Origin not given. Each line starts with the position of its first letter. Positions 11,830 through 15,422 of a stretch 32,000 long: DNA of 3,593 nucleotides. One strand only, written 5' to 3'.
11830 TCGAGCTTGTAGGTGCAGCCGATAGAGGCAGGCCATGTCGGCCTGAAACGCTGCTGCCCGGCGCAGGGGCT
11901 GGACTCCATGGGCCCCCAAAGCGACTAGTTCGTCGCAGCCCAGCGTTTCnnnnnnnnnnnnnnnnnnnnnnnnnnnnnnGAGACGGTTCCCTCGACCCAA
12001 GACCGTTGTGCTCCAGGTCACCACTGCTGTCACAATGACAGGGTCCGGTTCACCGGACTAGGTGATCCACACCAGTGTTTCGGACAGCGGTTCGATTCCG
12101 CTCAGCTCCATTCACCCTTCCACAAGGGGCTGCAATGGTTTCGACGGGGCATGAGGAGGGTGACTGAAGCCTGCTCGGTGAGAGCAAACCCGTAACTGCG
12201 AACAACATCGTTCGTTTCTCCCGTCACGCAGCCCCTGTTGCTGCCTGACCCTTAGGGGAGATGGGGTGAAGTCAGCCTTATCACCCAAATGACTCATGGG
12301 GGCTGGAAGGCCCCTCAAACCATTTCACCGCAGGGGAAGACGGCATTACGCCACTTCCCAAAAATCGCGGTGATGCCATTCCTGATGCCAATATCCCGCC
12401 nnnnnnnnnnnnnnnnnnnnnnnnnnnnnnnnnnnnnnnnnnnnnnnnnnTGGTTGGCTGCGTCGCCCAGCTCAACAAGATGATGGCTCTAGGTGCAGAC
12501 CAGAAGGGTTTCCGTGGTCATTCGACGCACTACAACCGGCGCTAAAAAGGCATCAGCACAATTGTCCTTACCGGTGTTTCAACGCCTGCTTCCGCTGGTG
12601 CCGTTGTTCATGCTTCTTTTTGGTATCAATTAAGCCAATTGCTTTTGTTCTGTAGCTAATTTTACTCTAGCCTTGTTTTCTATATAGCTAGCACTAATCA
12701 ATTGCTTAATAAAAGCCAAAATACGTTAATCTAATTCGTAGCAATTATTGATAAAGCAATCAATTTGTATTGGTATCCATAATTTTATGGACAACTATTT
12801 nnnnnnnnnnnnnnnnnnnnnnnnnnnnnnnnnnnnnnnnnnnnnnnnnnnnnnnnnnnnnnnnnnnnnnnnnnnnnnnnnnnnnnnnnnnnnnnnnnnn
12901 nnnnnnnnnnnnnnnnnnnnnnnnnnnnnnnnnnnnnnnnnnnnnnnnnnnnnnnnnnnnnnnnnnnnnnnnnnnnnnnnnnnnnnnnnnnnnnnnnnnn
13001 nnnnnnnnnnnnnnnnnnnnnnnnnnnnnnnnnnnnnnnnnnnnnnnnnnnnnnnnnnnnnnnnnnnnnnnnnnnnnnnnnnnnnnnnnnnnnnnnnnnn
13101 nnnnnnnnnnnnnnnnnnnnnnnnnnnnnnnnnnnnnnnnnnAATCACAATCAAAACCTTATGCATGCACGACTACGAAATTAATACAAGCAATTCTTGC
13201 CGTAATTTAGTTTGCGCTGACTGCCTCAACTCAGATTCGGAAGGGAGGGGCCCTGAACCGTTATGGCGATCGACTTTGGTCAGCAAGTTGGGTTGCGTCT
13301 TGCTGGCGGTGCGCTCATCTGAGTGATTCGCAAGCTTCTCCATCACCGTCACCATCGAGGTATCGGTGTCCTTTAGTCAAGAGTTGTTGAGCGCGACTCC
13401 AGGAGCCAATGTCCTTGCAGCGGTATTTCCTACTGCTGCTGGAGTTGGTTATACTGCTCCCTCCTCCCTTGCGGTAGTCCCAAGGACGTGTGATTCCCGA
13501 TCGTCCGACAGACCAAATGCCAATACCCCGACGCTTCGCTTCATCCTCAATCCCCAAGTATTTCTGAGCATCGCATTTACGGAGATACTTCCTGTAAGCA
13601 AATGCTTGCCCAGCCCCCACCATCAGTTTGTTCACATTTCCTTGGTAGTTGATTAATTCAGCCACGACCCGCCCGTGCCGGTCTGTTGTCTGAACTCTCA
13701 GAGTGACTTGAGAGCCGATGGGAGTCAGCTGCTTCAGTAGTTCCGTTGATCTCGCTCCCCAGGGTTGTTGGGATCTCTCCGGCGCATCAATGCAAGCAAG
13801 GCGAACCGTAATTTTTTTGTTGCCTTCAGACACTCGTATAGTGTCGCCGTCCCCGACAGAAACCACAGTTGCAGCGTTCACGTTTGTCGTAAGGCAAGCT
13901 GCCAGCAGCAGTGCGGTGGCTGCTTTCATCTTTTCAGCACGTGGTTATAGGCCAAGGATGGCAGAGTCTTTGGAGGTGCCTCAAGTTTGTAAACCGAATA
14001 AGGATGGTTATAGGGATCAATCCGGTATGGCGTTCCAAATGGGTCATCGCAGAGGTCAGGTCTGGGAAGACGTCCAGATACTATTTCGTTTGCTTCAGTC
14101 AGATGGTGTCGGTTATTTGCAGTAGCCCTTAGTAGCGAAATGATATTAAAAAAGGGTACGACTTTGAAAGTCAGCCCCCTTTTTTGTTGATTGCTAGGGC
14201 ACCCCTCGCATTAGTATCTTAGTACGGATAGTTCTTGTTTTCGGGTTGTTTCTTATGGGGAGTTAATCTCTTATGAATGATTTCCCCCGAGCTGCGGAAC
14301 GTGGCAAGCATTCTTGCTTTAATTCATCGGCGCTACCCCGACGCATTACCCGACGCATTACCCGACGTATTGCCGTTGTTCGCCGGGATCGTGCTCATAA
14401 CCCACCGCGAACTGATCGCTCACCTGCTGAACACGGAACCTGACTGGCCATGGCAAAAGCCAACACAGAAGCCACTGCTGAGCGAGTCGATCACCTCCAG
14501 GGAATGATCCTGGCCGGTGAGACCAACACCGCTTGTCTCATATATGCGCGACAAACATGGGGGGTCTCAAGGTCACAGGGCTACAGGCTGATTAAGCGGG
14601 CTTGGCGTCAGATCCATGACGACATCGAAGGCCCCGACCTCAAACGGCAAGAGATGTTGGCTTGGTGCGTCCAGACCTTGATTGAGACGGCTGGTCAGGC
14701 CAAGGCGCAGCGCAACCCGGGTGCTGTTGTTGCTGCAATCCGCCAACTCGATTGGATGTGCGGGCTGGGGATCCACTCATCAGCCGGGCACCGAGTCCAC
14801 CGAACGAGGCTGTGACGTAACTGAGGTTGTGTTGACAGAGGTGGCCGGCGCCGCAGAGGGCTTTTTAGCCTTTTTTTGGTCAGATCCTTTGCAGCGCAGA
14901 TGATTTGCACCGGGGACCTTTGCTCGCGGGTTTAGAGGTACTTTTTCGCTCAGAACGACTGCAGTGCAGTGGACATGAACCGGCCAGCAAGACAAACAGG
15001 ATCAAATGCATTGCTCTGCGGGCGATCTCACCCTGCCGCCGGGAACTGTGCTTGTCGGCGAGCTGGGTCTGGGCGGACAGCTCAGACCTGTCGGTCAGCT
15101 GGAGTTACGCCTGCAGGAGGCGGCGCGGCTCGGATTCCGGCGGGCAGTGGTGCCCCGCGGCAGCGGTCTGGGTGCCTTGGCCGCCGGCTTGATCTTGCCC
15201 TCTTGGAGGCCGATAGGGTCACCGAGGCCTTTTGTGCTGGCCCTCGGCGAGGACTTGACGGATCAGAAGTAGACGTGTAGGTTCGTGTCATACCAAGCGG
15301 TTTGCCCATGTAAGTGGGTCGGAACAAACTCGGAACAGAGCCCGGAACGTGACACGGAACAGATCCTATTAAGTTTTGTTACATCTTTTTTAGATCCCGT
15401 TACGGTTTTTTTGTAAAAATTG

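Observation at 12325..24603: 12.3-kb integrase + primase-helicase + Toprim element with nutrient/stress cargo at the tmRNA locus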

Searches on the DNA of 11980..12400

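Call 97: search_rna_families(source=window, start=11980, end=12400, threshold=gathering, show_alignments=1)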
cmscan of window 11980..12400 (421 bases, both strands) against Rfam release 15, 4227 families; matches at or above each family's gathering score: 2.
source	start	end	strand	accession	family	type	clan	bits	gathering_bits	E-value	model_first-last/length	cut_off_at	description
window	12027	12314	+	RF01851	cyano_tmRNA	Gene;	CL00001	315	70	1.2e-93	1-288/288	no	Cyanobacteria transfer-messenger RNA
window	12061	12248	+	RF04321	tmRNA_permuted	Gene;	-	148.7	47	1.3e-31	1-213/213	no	permuted transfer-messenger RNA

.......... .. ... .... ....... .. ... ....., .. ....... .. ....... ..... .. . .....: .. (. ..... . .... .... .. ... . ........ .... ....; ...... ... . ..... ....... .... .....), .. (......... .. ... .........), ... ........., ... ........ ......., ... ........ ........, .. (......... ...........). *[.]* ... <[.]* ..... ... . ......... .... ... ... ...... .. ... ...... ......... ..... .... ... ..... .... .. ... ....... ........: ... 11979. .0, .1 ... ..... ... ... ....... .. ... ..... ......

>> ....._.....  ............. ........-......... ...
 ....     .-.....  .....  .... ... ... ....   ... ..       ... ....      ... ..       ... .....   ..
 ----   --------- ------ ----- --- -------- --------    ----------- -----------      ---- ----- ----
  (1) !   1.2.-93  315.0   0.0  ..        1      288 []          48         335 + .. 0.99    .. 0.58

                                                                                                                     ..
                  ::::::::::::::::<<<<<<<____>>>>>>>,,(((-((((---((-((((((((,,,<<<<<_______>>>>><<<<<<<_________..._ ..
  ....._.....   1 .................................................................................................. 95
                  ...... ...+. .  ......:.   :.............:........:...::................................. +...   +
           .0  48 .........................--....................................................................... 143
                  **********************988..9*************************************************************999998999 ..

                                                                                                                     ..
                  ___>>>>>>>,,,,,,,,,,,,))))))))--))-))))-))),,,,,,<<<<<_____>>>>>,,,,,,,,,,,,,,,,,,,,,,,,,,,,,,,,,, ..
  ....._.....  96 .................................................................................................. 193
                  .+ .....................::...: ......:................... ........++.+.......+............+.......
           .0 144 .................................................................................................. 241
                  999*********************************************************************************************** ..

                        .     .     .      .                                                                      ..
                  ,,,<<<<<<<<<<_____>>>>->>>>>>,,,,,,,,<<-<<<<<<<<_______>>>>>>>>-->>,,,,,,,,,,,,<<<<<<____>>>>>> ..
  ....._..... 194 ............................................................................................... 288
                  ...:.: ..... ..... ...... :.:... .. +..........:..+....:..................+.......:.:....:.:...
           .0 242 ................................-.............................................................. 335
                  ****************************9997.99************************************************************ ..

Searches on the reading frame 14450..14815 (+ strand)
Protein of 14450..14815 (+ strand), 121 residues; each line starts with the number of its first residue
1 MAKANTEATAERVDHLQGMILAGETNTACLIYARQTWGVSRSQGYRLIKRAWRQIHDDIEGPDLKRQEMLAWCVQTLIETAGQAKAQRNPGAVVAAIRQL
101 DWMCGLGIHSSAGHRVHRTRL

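Call 11: search_protein_families(library=pfam, proteins=[window:14450-14815:+], max_evalue=0.01)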
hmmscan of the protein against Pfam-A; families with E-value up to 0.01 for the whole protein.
window:14450-14815:+ (121 aa): 0 families

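Call 17: search_protein_families(library=phrogs, proteins=[window:14450-14815:+], max_evalue=0.01)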
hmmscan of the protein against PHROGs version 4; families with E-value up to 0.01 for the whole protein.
window:14450-14815:+ (121 aa): 0 families

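Call 18: search_protein_families(library=ncbifam, proteins=[window:14450-14815:+], max_evalue=0.01)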
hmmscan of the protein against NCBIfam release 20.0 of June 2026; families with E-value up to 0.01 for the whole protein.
window:14450-14815:+ (121 aa): 0 families

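Call 55: find_homologous_proteins(query=window:14450-14815:+, max_evalue=0.001)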
Query window:14450-14815:+ (121 aa): 636 proteins with E <= 0.001 among 640 candidates; the best 120 are listed.
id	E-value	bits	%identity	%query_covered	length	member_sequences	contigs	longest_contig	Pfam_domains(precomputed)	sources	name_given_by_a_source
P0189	4.1e-68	244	90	100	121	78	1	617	-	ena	-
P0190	2.0e-65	236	90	98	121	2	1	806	-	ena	-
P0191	5.6e-65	234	89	98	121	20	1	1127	-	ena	-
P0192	1.5e-64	233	89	98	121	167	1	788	-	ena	-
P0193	9.2e-64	230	88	98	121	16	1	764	-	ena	-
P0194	9.5e-64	230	87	100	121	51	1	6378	-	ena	-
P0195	1.0e-63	230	85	100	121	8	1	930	-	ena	-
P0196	5.3e-63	228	83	100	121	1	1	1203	-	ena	-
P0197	1.7e-62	226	84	98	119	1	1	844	-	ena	-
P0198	2.0e-62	226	82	100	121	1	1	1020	-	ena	-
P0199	3.3e-62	225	83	100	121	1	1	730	-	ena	-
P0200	4.9e-62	225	89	94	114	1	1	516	-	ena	-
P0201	1.5e-61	223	84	100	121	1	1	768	-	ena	-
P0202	1.6e-61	223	83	100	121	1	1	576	-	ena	-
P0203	2.0e-61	223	82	100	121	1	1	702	-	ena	-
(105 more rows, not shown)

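Call 62: predict_structure(alignment_id=A5)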
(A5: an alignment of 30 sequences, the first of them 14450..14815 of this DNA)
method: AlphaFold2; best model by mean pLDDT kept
length: 121 residues; sequences in the alignment: 30
mean_pLDDT: 78.3   pTM: 0.53
mean pLDDT of the five models: 78.3, 76.3, 76.0, 71.7, 70.1
residues with pLDDT >= 90: 39; 70-90: 53; 50-70: 16; < 50: 13
segments of 3 or more residues with pLDDT < 50: 109-121
pLDDT, mean of each block of 10 residues (from residue 1): 72 93 89 94 92 82 67 83 89 81 61 40 38
secondary structure, 60 per line:
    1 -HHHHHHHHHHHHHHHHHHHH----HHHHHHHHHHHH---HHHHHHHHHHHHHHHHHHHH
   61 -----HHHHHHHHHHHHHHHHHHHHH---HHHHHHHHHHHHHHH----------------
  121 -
elements in order: H2-21 H26-37 H41-60 H66-86 H90-104

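Call 66: fold_search(model_id=the predicted structure, library=pdb)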
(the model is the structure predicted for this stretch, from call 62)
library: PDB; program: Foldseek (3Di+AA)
matches with E <= 10: 186; with E <= 0.001: 0
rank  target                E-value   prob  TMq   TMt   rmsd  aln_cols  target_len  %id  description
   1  6s38_B                1.1e+00  0.16  0.25  0.23  12.8       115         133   13  Ligand binding domain of the P. putida receptor PcaY_PP in complex with quinate (released 2020-10-21)
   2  7r81_O2               1.7e+00  0.28  0.34  0.30   6.7       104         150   12  Structure of the translating Neurospora crassa ribosome arrested by cycloheximide (released 2021-12-01)
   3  3iq5_A                1.7e+00  0.23  0.30  0.33  12.3       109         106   13  Crystal structure of an engineered metal-free tetrameric cytochrome cb562 complex templated by Zn-coordination (released 2010-06-16)
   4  9bh5_AN               1.8e+00  0.28  0.37  0.32   9.5       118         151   14  High-resolution C. elegans 80S ribosome structure - class 1 (released 2024-09-04)
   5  9g25_J                1.8e+00  0.20  0.29  0.30   7.4       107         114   10  snR30 snoRNP - State 1 - Utp23-Krr1-deltaC3 (released 2025-06-18)
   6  6s38_A                1.8e+00  0.15  0.27  0.24  13.2       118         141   14  Ligand binding domain of the P. putida receptor PcaY_PP in complex with quinate (released 2020-10-21)
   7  2kat_MODEL_1_A        1.9e+00  0.20  0.31  0.32  12.4       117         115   14  Solution structure of protein BPP2914 from Bordetella parapertussis. Northeast Structural Genomics Consortium  (released 2008-12-16)
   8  6s1a_B                2.1e+00  0.12  0.25  0.23  13.4       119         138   13  Ligand binding domain of the P. putida receptor PcaY_PP (released 2020-10-21)
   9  6s18_A                2.1e+00  0.09  0.23  0.20  12.8       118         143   14  Ligand binding domain of the P. putida receptor PcaY_PP in complex with glycerol (released 2020-10-21)
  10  9axt_AQ               2.2e+00  0.23  0.35  0.31   9.6       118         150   13  Non-translating S. pombe ribosome (released 2024-10-16)
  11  6s3b_B                2.2e+00  0.11  0.25  0.23  12.9       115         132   13  Ligand binding domain of the P. putida receptor PcaY_PP in complex with benzoate (released 2020-10-21)
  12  7n8o_Q                2.4e+00  0.23  0.33  0.34  12.3       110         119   15  High-resolution structure of photosystem II from the mesophilic cyanobacterium, Synechocystis sp. PCC 6803 (released 2021-12-29)
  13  7qca_SN0              2.4e+00  0.20  0.30  0.26   7.2       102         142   18  Spraguea lophii ribosome (released 2022-11-30)
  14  7q21_F                2.5e+00  0.11  0.29  0.25  17.2       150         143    5  III2-IV2 respiratory supercomplex from Corynebacterium glutamicum (released 2022-02-02)
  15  6s33_A                2.6e+00  0.12  0.27  0.24  13.5       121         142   15  Ligand binding domain of the P. putida receptor PcaY_PP in complex with Protocatechuate (released 2020-10-21)
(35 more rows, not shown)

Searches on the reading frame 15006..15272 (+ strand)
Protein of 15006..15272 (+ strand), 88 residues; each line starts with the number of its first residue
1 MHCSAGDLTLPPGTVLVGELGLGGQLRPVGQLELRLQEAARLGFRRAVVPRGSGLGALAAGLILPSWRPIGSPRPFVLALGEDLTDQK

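Call 12: search_protein_families(library=pfam, proteins=[window:15006-15272:+], max_evalue=0.01)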
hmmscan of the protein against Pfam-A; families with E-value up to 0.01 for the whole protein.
window:15006-15272:+ (88 aa): 1 family
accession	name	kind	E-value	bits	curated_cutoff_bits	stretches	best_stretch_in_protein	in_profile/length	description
PF13541.12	ChlI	-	0.00026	21.3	27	1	13-51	81-119/121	Subunit ChlI of Mg-chelatase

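Call 70: search_solved_structures(query=window:15006-15272:+, max_evalue=1, show_alignments=1)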
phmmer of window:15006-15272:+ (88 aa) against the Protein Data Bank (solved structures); distinct sequences matched with E-value up to 1: 14.
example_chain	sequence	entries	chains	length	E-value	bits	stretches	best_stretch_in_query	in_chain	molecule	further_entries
5lkq_A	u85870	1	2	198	1.1e-07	35.3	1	10-56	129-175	DNA repair protein RadA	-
8rxc_D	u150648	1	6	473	4.2e-07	33.4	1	10-56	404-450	DNA repair protein RadA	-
5lkm_A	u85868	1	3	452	4.5e-07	33.3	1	10-56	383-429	DNA repair protein RadA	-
5h45_A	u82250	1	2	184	8.4e-05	26.1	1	9-50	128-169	DNA repair protein RadA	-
1xhk_A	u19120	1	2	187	0.01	19.5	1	7-58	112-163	Putative protease La homolog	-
1z0b_A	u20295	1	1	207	0.2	15.3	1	13-52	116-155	Putative protease La homolog type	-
1z0w_A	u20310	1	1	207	0.2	15.3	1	13-52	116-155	Putative protease La homolog type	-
1z0c_A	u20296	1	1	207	0.2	15.3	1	13-52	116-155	Putative protease La homolog type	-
1z0e_A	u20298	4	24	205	0.2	15.3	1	13-52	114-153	Putative protease La homolog type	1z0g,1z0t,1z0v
1rr9_A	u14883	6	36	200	0.35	14.5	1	13-50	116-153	ATP-dependent protease La | Lon protease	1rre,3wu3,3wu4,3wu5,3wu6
5e7s_A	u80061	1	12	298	0.51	14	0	15-52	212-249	Lon protease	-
4ypm_A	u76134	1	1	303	0.53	13.9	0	15-52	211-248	Lon protease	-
8dvh_A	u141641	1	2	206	0.75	13.4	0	14-51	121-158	Lon protease 2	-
4pnh_A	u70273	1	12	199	0.89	13.2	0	29-76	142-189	D,D-heptose 1,7-bisphosphate phosphatase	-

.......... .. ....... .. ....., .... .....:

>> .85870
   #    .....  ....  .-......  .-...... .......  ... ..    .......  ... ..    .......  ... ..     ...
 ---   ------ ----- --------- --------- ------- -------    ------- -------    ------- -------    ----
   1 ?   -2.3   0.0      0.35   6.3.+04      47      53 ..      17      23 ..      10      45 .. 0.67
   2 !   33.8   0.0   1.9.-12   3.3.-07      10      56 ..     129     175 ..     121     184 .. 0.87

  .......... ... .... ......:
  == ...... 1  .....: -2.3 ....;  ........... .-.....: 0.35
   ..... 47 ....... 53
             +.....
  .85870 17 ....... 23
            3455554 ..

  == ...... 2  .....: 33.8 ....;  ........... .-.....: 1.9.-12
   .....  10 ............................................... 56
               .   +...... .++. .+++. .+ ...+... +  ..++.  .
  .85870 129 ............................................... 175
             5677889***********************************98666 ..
